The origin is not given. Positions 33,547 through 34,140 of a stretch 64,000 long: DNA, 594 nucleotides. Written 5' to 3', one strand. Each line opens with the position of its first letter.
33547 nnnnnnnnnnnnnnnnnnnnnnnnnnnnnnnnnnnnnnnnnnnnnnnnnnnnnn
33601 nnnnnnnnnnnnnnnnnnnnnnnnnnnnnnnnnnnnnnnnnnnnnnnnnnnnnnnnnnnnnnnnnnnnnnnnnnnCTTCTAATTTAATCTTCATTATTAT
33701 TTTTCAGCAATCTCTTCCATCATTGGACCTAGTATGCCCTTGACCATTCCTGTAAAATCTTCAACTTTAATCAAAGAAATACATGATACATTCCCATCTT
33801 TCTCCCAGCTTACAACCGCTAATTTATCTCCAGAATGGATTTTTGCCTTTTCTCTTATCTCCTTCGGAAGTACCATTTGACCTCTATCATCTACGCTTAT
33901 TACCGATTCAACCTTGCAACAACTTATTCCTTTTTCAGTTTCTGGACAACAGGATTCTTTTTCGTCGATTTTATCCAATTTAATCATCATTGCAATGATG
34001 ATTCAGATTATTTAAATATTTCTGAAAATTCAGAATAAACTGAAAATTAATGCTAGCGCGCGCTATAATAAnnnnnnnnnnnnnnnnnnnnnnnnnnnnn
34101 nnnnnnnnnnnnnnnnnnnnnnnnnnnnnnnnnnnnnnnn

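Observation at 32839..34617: ArsM arsenite methyltransferase with a novel-looking CCx8CC–AbrB-domain candidate regulator and a Cys-motif membrane protein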

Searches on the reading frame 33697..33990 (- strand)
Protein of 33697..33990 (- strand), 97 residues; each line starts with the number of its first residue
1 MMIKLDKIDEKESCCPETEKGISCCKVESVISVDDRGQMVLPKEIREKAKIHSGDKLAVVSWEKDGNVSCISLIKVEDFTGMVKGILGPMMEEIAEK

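Call 3: search_protein_families(library=pfam, proteins=[window:33697-33990:-], max_evalue=0.01)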
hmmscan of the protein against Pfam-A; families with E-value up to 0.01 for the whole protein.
window:33697-33990:- (97 aa): 1 family
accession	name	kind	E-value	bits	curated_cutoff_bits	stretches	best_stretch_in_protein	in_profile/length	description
PF04014.23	MazE_antitoxin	-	8.8e-06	26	24.7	1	33-60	4-31/48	Antidote-toxin recognition MazE, bacterial antitoxin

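Call 4: search_protein_families(library=ncbifam, proteins=[window:33697-33990:-], max_evalue=0.01)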
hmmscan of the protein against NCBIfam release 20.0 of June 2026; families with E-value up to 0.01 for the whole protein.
window:33697-33990:- (97 aa): 6 families
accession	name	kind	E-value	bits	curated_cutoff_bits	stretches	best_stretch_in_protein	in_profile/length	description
NF040962.1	near_HgcAB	equivalog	5e-35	119.2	70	1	24-93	1-70/70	HgcAB-associated protein HgcC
TIGR01439.1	lp_hng_hel_AbrB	domain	4.2e-09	36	28.3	1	33-61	4-32/44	transcriptional regulator, AbrB family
TIGR02851.1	spore_V_T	equivalog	4.2e-05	23.5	235.9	1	30-69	6-44/180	stage V sporulation protein T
NF050106.1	TA_MazE_antitoxin_Deino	equivalog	0.0034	17.6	65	1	37-60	1-24/65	type II toxin-antitoxin system MazE family antitoxin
NF001476.0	PRK00326.2-2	equivalog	0.007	16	162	1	29-53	92-116/163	division/cell wall cluster transcriptional repressor MraZ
NF033820.0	STM0539_fam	subfamily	0.0077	15.9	50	1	36-64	83-111/141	STM0539 family protein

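Call 14: find_homologous_proteins(query=window:33697-33990:-, max_evalue=0.001)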
Query window:33697-33990:- (97 aa): 2633 proteins with E <= 0.001 among 2634 candidates; the best 120 are listed.
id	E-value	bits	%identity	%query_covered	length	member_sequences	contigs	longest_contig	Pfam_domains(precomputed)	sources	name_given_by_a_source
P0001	1.5e-55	203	100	100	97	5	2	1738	PF04014.24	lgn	-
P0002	1.6e-39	152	77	99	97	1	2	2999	PF04014.24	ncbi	-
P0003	2.3e-39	151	75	95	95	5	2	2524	PF04014.24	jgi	-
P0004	3.0e-39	151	76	95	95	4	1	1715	PF04014.24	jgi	-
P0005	6.6e-38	146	80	89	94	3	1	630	PF04014.24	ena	-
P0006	8.4e-38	146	75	91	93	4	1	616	PF04014.24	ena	-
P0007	9.0e-38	146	73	95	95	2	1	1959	PF04014.24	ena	-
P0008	9.1e-38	146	78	91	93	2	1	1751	PF04014.24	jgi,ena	-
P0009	9.1e-38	146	76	91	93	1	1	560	PF04014.24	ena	-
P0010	1.0e-37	146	79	88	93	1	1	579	PF04014.24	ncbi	-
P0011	1.1e-37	146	76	94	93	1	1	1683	PF04014.24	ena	-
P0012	1.1e-37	146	76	91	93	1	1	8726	PF04014.24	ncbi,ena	-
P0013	1.1e-37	146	75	91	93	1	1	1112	PF04014.24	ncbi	-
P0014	2.5e-37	145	78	88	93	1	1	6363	PF04014.24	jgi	-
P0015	2.7e-37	144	74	96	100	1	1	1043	PF04014.24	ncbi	-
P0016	3.2e-37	144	78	91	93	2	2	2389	PF04014.24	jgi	-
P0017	4.0e-37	144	79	88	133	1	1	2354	PF04014.24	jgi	jgi:AbrB family looped-hinge helix DNA binding protein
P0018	4.6e-37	144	72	99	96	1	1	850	PF04014.24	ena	-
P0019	6.0e-37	143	76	91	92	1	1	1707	PF04014.24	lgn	-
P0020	6.7e-37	143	73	89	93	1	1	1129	PF04014.24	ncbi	-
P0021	7.0e-37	143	76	91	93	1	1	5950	PF04014.24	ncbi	-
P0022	7.0e-37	143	75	88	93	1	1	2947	PF04014.24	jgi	-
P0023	8.4e-37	143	80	85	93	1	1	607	PF04014.24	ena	-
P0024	8.4e-37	143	73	93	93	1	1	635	PF04014.24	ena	-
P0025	8.5e-37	143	76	89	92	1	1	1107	PF04014.24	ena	-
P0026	1.3e-36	142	72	95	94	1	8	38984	PF04014.24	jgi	jgi:AbrB family looped-hinge helix DNA binding protein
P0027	1.3e-36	142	73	88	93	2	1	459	PF04014.24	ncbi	-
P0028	1.3e-36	142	75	92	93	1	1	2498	PF04014.24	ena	-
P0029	1.4e-36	142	75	91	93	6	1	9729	PF04014.24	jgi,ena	-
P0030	1.6e-36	142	78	88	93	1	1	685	PF04014.24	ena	-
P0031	1.8e-36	142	75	91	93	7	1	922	PF04014.24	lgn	-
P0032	1.8e-36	142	76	91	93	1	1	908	PF04014.24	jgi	jgi:AbrB family looped-hinge helix DNA binding protein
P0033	2.2e-36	141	75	88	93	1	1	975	PF04014.24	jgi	-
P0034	2.3e-36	141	74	91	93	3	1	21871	PF04014.24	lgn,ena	-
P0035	2.4e-36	141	73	89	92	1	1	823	PF04014.24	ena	-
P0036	2.6e-36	141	76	91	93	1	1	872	PF04014.24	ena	-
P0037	2.7e-36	141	76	88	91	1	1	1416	PF04014.24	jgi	-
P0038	3.0e-36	141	71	98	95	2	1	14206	PF04014.24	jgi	-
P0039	3.4e-36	141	76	88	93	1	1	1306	PF04014.24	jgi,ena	-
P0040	4.0e-36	141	76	93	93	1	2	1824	PF04014.24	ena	-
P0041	4.2e-36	141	78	89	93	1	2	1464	PF04014.24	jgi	-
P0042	4.3e-36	141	75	91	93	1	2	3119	PF04014.24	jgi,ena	-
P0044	5.8e-36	140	76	88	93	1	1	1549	PF04014.24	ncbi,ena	-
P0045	5.9e-36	140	74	91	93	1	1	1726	PF04014.24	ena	-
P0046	6.4e-36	140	75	91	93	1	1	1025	PF04014.24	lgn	-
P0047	7.9e-36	140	75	91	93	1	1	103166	PF04014.24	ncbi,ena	-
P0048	8.0e-36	140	72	92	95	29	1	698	PF04014.24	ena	-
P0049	8.3e-36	140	76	91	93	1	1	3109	PF04014.24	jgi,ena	-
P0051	1.2e-35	139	74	88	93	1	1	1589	PF04014.24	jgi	-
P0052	1.5e-35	139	74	88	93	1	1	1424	PF04014.24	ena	-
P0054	1.9e-35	139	75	88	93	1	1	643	PF04014.24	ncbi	-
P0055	1.9e-35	138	72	89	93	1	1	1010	PF04014.24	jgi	-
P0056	1.9e-35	138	74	91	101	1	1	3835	PF04014.24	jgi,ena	-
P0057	2.1e-35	138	76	86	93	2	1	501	PF04014.24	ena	-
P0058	2.1e-35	138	76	88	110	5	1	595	PF04014.24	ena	-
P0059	2.2e-35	138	70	89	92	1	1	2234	PF04014.24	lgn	-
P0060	2.2e-35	138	75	90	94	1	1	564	PF04014.24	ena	-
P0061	2.2e-35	138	72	92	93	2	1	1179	PF04014.24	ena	-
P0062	2.3e-35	138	74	91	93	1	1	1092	PF04014.24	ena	-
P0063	2.4e-35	138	77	86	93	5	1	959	PF04014.24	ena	-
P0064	2.4e-35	138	75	88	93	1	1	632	PF04014.24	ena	-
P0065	2.5e-35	138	72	90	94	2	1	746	PF04014.24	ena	-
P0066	2.5e-35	138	74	91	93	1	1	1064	PF04014.24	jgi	-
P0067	2.7e-35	138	72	86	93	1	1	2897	PF04014.24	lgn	-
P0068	3.1e-35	138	76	86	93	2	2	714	PF04014.24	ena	-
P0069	3.4e-35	138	74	91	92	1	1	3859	PF04014.24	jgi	-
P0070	3.4e-35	138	71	92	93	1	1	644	PF04014.24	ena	-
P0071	3.4e-35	138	75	88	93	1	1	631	PF04014.24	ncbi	-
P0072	3.5e-35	138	76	86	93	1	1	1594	PF04014.24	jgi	jgi:AbrB family looped-hinge helix DNA binding protein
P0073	3.8e-35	138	76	90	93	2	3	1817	PF04014.24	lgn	-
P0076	4.2e-35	137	71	95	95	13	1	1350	PF04014.24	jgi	jgi:AbrB family looped-hinge helix DNA binding protein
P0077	4.3e-35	137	71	93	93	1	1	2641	PF04014.24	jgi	-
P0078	4.4e-35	137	72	95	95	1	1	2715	PF04014.24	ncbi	-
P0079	4.6e-35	137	72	96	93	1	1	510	PF04014.24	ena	-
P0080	4.7e-35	137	73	91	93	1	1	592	PF04014.24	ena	-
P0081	5.5e-35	137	69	98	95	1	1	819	PF04014.24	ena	-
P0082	5.6e-35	137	73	92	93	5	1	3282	PF04014.24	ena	-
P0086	6.7e-35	137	71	98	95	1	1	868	PF04014.24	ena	-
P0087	8.7e-35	136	75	90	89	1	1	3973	PF04014.24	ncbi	-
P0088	9.3e-35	136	70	95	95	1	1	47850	PF04014.24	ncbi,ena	-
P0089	9.5e-35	136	73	91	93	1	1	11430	PF04014.24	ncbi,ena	-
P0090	9.5e-35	136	70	89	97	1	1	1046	PF04014.24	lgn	-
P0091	1.0e-34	136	70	90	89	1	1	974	PF04014.24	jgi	jgi:AbrB family looped-hinge helix DNA binding protein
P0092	1.0e-34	136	73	93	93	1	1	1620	PF04014.24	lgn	-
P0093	1.1e-34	136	74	88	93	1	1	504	PF04014.24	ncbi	-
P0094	1.1e-34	136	78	88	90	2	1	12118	PF04014.24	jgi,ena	-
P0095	1.2e-34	136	71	94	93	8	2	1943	PF04014.24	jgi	-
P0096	1.3e-34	136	73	92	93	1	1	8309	PF04014.24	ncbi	-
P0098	1.3e-34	136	77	91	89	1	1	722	PF04014.24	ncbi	-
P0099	1.5e-34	136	73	92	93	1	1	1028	PF04014.24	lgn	-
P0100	1.5e-34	136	72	99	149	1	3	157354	PF04014.24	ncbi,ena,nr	ncbi:MAG: HgcAB-associated protein [Candidatus Methanoperedens sp.]|nr:HgcAB-associated protein [Can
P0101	1.6e-34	136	70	90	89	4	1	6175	PF04014.24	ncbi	-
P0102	1.6e-34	136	70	92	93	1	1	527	PF04014.24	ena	-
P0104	1.8e-34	135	72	91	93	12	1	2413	PF04014.24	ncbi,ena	-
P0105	1.9e-34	135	70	99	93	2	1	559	PF04014.24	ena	-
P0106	2.0e-34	135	72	92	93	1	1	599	PF04014.24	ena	-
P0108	2.1e-34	135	71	93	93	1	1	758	PF04014.24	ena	-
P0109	2.1e-34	135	74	87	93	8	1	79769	PF04014.24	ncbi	-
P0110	2.2e-34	135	75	91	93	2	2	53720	PF04014.24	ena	-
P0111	2.2e-34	135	70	94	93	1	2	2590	PF04014.24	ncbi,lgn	ncbi:MAG: HgcAB-associated protein HgcC [bacterium]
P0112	2.6e-34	135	71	88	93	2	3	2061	PF04014.24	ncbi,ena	-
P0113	2.9e-34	135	75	91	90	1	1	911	PF04014.24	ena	-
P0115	3.1e-34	135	69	90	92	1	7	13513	PF04014.24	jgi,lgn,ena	-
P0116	3.1e-34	135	69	90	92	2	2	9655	PF04014.24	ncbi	-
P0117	3.3e-34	135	68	96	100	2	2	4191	PF04014.24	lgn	-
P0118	3.4e-34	134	70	92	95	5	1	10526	PF04014.24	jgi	-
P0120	4.2e-34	134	68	91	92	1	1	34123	PF04014.24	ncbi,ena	-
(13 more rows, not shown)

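Call 16: find_related_loci(query=A1, collection=genome_contigs, flank=6000)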
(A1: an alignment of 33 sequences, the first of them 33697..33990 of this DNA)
Query A1 (97 aa) in genome_contigs; peptide patterns used: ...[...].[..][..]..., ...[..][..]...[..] (x = any residue, [..] = any of these).
600 stretches matched a pattern (row limit reached: there are more); 540 encode a relative of the query (tblastn E <= 1e-3); the best 80 are kept; 80 distinct loci.
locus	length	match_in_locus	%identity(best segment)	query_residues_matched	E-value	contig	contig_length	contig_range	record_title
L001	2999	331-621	75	1-97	2e-43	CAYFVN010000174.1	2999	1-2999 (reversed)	MAG TPA_asm: uncultured Candidatus Bathyarchaeia archaeon isolate ERP108616_co1_15 genome assembly, contig: k119_2146749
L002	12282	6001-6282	72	2-97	5e-40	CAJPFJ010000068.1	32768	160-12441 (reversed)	Methanosarcinales archaeon isolate METP1 genome assembly, contig: CONTIG_68, whole genome shotgun sequence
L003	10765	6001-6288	67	2-97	1e-38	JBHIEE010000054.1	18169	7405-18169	MAG: Candidatus Aminicenantia bacterium isolate b3.sp2_bin.19 NODE_859_length_18169_cov_7.578558, whole genome shotgun s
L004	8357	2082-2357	71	4-97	1e-38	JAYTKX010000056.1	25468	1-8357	MAG: Methanobacteriota archaeon isolate GFS_3223 GFS_3223_55, whole genome shotgun sequence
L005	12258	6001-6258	70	9-94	1e-38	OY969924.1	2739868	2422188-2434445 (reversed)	MAG: Euryarchaeota archaeon isolate MFD04492.bin.2.48 genome assembly, chromosome: 1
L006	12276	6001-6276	71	4-97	8e-39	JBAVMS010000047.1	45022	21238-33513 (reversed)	MAG: Candidatus Methanoperedens sp. isolate MFD03797_ilm_asm_bin16 k127_181504, whole genome shotgun sequence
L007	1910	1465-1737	70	7-97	1e-38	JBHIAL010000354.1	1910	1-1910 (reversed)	MAG: bacterium isolate K_2_bin.77 NODE_54279_length_1910_cov_9.506199, whole genome shotgun sequence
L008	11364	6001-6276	70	4-97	3e-38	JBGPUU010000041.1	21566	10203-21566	MAG: Candidatus Methanoperedens sp. isolate OBJ1_062018_110_35 k141_1052445_length_21566_cov_18.8677, whole genome shotg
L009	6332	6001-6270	69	5-94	5e-38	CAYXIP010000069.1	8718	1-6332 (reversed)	MAG TPA_asm: uncultured Candidatus Methanoperedens sp. isolate SRP093762_co1_13 genome assembly, contig: NODE_4535_lengt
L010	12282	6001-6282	67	4-97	7e-38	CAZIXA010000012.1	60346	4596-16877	MAG TPA_asm: uncultured Clostridia bacterium isolate SRP323688_co1_183 genome assembly, contig: NODE_973_length_60346_co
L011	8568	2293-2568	70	4-97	8e-38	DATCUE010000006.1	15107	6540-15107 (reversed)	MAG TPA_asm: Candidatus Methanoperedens sp. isolate SMAG_U7350 k141_171720, whole genome shotgun sequence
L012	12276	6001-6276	72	4-97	1e-37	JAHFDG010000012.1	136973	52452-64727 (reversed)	MAG: Candidatus Methanoperedens sp. isolate nzgw24 NODE_93_length_136974_cov_10.932205, whole genome shotgun sequence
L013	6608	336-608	68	4-94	3e-38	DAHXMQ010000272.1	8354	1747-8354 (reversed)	MAG TPA_asm: Candidatus Methanoperedenaceae archaeon isolate clean1623 k141_1757834, whole genome shotgun sequence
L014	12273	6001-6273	70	4-97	3e-37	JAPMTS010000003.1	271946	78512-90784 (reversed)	MAG: Candidatus Methanoperedens sp. isolate RBG 1 RBG_16_Archaea_41_19_RBG_16_scaffold_11, whole genome shotgun sequence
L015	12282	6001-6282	67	3-96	2e-37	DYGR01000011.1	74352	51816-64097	MAG TPA_asm: Candidatus Methanoperedens nitroreducens isolate BE2012_43_12 Afr_mines_BE2012_201_length_74352_cov_5_30830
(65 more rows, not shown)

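Call 39: predict_structure(alignment_id=A1)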
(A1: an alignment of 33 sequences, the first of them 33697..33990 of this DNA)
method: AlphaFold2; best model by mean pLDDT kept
length: 97 residues; sequences in the alignment: 33
mean_pLDDT: 67.4   pTM: 0.49
mean pLDDT of the five models: 67.4, 65.2, 63.6, 61.3, 54.3
residues with pLDDT >= 90: 7; 70-90: 45; 50-70: 16; < 50: 29
segments of 3 or more residues with pLDDT < 50: 1-18, 21-23, 89-94
pLDDT, mean of each block of 10 residues (from residue 1): 35 43 61 87 89 88 85 80 54 46
secondary structure, 60 per line:
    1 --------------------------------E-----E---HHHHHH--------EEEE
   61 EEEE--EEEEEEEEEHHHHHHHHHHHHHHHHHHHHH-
elements in order: H43-48 E57-64 E67-75 H76-96

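Call 41: search_solved_structures(query=A1, max_evalue=1, show_alignments=2)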
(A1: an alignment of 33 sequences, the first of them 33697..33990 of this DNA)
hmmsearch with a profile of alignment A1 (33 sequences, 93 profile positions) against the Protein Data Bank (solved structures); distinct sequences matched with E-value up to 1: 10.
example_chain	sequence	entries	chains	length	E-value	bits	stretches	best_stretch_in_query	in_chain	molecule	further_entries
2ro5_A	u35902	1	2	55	9.2e-05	25.4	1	28-65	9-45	Stage V sporulation protein T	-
2w1t_B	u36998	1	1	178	0.00034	23.6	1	28-66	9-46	STAGE V SPORULATION PROTEIN T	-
2w1t_A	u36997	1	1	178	0.00056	22.9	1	28-65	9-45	STAGE V SPORULATION PROTEIN T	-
5itj_A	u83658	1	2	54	0.0015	21.5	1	23-71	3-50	AbrB family transcriptional regulator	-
2l66_A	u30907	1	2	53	0.0018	21.3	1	23-71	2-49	Transcriptional regulator, AbrB family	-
5itm_A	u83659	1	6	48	0.0075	19.3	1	23-67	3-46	AbrB family transcriptional regulator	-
2glw_A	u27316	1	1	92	0.63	13.1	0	29-55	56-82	92aa long hypothetical protein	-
6w38_B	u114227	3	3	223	0.91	12.6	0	47-83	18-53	Serine/threonine-protein kinase PLK4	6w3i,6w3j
4n9j_A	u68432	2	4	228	0.96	12.5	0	47-83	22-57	Serine/threonine-protein kinase PLK4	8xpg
4n7v_A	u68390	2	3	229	0.97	12.5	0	47-83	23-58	Serine/threonine-protein kinase PLK4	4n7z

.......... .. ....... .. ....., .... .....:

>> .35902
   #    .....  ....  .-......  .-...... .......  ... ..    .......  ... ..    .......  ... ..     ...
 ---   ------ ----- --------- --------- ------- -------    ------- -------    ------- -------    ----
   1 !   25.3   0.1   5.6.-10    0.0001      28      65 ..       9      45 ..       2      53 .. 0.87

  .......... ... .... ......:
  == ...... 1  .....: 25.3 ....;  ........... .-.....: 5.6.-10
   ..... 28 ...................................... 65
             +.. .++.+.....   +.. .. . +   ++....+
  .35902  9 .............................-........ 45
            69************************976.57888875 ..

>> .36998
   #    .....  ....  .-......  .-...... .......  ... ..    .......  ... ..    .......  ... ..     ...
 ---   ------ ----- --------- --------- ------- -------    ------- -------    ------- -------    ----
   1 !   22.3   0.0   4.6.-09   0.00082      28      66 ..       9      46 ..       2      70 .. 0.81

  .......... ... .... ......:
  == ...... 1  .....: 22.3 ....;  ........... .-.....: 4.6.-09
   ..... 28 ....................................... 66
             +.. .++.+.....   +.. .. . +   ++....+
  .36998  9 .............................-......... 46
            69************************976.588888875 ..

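Call 42: search_protein_representatives(alignment_id=A1)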
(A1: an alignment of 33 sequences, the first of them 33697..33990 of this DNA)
Query: 33 sequences, 93 profile positions. Proteins with E-value up to 0.001 (for the whole library): 585; up to 1e-10: 337; up to 1e-30: 12. The best 150 are listed.
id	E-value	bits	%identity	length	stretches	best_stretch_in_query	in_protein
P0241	4.4e-39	148.2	-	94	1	1-92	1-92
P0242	2.1e-37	142.8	-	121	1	3-92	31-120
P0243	9.4e-36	137.6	-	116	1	3-92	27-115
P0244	1.9e-35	136.6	-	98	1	2-92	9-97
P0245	4.9e-34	132.1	-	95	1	3-91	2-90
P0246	2.5e-32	126.6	-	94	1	7-91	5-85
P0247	4.1e-32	125.9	-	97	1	17-91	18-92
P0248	6.1e-32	125.4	-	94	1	3-92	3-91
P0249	8.1e-32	125.0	-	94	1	13-92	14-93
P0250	9.7e-32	124.7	-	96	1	3-90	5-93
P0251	4.0e-31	122.7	-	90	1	5-91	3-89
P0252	9.3e-31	121.6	-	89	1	8-91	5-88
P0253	2.2e-30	120.4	-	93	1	1-92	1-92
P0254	3.5e-30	119.7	-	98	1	20-89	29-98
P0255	3.9e-30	119.6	-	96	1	6-91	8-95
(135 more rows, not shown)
